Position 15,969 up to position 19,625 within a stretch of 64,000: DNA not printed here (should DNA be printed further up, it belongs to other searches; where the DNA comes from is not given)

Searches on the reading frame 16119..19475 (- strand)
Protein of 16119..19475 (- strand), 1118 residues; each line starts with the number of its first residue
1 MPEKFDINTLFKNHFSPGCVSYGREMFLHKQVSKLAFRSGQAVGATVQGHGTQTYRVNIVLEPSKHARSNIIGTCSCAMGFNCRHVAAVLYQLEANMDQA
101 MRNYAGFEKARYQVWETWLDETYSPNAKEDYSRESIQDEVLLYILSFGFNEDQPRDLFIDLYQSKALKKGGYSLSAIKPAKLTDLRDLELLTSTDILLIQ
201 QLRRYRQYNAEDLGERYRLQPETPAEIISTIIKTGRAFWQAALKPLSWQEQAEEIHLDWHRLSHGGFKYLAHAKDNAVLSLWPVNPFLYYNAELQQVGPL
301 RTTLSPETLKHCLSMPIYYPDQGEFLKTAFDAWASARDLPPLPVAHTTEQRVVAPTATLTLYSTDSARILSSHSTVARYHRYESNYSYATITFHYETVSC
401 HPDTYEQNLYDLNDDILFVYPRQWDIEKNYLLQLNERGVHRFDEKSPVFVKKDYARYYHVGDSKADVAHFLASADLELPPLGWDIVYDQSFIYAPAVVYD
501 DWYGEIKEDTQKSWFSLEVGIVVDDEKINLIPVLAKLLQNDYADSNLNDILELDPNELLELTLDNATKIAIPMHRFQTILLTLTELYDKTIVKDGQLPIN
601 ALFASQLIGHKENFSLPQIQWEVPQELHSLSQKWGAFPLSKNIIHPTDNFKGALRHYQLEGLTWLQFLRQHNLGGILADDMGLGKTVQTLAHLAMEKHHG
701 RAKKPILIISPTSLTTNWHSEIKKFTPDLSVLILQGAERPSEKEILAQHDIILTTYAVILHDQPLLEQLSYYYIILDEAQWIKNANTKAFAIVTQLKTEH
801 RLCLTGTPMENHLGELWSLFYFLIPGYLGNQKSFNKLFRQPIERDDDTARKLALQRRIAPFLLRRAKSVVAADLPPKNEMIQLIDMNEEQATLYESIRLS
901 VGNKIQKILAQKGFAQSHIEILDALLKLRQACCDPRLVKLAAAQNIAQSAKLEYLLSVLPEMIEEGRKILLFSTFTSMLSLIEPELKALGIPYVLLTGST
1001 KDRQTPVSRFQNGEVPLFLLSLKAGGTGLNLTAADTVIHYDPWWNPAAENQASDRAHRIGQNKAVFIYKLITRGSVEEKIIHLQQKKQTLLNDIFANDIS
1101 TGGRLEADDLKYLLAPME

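Call 63: search_protein_families(library=pfam, proteins=[window:16119-19475:-], max_evalue=0.00001)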
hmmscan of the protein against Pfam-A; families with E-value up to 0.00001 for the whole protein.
window:16119-19475:- (1118 aa): 5 families
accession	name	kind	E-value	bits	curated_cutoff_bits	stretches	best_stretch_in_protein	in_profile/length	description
PF00176.29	SNF2-rel_dom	-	7e-77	258.8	24.9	1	657-937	1-290/290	SNF2-related domain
PF00271.37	Helicase_C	-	3.2e-23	82.5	23.5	1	951-1060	2-110/110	Helicase conserved C-terminal domain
PF04851.21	ResIII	-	1.3e-08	35.3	22.5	1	653-809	3-163/164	Type III restriction enzyme, res subunit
PF00270.35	DEAD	-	2.5e-08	34.2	26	1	680-810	22-162/167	DEAD/DEAH box helicase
PF04434.22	SWIM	-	4.1e-06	26.6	19.6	1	55-93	1-37/38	SWIM zinc finger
